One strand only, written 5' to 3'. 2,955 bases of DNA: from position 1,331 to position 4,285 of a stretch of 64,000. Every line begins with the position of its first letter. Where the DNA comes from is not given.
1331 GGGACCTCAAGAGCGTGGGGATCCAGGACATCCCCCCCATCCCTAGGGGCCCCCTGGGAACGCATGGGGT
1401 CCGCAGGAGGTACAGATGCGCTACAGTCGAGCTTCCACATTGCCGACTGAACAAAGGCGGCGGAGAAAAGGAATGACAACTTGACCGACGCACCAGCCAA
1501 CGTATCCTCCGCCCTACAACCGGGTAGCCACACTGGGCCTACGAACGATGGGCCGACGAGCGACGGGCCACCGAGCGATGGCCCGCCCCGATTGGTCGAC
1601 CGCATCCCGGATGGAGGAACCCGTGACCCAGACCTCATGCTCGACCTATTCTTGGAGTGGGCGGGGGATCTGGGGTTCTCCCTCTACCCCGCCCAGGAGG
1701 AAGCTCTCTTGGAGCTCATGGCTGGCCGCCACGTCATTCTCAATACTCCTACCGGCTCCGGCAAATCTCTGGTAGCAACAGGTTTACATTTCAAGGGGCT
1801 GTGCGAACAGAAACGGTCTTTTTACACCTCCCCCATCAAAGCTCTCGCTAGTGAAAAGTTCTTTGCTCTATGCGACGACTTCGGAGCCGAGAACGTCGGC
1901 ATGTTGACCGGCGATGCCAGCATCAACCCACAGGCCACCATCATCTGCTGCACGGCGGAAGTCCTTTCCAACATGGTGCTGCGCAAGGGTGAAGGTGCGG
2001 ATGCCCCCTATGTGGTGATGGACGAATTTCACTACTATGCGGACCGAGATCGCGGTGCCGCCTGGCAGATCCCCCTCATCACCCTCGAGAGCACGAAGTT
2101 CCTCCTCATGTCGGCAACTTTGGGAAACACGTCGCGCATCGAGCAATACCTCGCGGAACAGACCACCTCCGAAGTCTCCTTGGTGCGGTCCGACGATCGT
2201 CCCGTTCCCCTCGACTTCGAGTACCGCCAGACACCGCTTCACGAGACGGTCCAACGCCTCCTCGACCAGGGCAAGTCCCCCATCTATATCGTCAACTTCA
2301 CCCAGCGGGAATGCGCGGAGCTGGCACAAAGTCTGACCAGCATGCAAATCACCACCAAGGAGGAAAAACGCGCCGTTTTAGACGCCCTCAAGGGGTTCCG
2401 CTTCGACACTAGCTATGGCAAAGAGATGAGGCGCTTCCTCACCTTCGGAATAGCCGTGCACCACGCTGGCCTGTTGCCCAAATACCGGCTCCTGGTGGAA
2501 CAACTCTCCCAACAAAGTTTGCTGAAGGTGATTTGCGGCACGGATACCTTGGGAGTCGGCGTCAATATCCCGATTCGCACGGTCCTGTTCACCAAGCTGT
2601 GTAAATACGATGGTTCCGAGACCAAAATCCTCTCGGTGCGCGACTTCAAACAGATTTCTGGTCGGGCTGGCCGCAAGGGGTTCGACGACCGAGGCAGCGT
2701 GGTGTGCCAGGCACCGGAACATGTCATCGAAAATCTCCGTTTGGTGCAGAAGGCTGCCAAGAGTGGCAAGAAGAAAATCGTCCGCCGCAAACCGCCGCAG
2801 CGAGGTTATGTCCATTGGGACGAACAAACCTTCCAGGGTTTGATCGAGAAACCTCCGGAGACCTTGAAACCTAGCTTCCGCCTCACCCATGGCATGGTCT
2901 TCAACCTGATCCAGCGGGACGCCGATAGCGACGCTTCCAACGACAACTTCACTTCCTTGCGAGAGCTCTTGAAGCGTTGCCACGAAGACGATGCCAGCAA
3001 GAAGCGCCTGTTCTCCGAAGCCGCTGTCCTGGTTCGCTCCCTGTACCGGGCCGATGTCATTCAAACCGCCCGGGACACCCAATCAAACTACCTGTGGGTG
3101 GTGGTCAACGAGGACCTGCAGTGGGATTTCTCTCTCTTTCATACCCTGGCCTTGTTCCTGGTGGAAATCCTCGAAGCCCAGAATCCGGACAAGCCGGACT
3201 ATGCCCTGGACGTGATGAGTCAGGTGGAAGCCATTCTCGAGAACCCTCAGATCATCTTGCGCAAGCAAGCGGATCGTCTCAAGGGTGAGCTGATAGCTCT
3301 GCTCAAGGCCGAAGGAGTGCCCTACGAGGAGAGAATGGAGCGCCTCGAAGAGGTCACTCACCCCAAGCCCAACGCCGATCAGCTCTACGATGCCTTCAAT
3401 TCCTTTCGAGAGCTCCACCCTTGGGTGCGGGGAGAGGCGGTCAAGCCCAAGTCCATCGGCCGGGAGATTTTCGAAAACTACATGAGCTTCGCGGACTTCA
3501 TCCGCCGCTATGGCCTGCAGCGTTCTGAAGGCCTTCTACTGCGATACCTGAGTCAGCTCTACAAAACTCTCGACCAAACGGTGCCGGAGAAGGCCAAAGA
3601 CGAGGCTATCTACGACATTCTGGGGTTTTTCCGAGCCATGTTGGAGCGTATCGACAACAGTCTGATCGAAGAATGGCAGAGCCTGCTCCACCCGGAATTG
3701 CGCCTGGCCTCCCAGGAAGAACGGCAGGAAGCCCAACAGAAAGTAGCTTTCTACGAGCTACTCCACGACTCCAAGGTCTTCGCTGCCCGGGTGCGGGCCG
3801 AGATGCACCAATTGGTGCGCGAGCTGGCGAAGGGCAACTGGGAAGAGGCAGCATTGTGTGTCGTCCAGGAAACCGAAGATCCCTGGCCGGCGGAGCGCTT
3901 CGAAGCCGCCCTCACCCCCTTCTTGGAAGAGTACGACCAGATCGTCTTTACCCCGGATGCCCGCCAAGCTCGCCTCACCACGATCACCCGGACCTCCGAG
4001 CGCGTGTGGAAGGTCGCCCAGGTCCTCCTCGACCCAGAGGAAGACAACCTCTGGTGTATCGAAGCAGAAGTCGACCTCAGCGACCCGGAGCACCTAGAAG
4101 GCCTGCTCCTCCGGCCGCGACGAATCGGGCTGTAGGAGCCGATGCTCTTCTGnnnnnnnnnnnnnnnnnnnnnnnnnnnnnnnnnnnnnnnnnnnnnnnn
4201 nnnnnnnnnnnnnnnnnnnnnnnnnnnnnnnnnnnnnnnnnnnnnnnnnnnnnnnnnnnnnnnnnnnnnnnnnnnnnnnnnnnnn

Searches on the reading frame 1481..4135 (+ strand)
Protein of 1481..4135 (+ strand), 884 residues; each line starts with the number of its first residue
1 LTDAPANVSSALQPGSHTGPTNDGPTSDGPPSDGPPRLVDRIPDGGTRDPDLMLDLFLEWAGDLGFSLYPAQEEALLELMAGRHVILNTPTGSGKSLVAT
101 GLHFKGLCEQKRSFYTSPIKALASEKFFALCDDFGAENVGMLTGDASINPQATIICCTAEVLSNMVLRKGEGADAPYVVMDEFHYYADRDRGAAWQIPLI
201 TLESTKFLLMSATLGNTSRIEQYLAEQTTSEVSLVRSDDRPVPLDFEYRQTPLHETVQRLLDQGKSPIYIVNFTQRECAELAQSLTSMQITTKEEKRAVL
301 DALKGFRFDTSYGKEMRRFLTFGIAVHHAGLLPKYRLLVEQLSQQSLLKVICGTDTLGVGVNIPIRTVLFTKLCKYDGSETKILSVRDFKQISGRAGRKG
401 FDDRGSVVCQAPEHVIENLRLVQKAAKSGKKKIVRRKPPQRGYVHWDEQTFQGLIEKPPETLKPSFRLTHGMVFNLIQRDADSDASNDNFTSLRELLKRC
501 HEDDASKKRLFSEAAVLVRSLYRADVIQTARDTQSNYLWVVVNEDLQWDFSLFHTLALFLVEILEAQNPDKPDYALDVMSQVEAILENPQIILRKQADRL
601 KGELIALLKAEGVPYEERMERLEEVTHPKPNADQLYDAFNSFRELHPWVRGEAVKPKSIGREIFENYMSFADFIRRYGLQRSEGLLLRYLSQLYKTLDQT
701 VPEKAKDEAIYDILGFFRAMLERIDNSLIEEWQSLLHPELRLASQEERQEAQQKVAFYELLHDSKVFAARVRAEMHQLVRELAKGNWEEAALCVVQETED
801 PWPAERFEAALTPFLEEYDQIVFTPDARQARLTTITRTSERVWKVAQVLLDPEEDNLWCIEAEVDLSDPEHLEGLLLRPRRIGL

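Call 10: search_protein_families(library=pfam, proteins=[window:1481-4135:+], max_evalue=0.001)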
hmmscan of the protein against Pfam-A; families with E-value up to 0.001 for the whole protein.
window:1481-4135:+ (884 aa): 5 families
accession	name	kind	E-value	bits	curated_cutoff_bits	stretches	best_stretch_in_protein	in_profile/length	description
PF12029.13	DUF3516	-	2.1e-142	475.9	25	1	411-877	1-459/464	Domain of unknown function (DUF3516)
PF00270.35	DEAD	-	1.6e-17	64.2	26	1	70-215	2-161/167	DEAD/DEAH box helicase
PF22527.2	DEXQc_Suv3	-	4e-10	39.9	27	1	83-212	13-131/154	DEXQ-box helicase domain of Suv3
PF00271.37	Helicase_C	-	6.1e-06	26.9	23.5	1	319-400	38-110/110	Helicase conserved C-terminal domain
PF04851.21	ResIII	-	1.9e-05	25.1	22.5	1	67-214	3-162/164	Type III restriction enzyme, res subunit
